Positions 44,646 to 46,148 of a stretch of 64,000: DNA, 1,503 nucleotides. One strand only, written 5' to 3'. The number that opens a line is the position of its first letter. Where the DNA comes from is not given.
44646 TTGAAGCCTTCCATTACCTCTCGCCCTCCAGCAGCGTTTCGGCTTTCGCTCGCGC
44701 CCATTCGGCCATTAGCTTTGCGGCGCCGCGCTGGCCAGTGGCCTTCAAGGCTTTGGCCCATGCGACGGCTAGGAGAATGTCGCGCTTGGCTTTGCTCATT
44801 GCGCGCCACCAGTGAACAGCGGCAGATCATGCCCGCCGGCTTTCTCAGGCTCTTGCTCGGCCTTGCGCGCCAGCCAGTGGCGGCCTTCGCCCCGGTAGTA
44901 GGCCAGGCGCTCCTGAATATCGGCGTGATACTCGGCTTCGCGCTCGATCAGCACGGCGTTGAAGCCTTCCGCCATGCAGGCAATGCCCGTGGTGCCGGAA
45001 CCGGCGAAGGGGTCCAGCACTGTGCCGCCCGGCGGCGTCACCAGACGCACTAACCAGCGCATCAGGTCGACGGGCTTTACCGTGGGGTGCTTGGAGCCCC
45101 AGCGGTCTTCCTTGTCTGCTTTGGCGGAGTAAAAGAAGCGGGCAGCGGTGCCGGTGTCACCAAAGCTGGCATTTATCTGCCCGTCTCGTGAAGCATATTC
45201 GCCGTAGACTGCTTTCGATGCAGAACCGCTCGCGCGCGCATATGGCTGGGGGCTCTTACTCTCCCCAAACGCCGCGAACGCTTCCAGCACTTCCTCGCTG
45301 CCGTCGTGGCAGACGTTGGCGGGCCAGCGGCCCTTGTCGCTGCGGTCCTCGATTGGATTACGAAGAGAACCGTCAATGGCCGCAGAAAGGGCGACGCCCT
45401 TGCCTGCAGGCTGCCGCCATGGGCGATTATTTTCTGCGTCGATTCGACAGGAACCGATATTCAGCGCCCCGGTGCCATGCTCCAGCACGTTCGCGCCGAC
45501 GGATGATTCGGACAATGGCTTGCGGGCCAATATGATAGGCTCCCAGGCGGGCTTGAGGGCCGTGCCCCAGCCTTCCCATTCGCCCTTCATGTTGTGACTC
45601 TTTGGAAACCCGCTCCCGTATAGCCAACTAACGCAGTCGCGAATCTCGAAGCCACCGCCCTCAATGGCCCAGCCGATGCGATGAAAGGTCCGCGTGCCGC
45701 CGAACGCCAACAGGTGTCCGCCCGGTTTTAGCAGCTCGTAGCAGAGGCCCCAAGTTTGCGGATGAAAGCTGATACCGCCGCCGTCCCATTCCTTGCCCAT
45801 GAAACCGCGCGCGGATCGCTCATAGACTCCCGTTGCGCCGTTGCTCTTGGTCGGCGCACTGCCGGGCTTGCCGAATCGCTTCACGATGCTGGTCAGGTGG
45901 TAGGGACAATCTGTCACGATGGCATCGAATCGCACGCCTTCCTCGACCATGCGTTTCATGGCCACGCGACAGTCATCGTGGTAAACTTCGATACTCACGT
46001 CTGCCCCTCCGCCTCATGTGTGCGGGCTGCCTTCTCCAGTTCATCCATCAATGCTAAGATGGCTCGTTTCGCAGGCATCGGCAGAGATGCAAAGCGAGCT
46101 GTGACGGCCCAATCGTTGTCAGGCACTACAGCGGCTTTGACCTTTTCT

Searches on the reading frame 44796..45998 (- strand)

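Call 48: search_protein_families(library=pfam, proteins=[window:44796-45998:-], max_evalue=0.001)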
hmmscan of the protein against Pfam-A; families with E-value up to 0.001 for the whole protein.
window:44796-45998:- (400 aa): 2 families
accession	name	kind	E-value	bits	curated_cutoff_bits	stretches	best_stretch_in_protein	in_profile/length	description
PF01555.25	N6_N4_Mtase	-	1.6e-28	100.6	26.7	1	25-362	2-220/221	DNA methylase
PF03602.21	Cons_hypoth95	-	0.00017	21.8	24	0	324-369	42-88/182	Conserved hypothetical protein 95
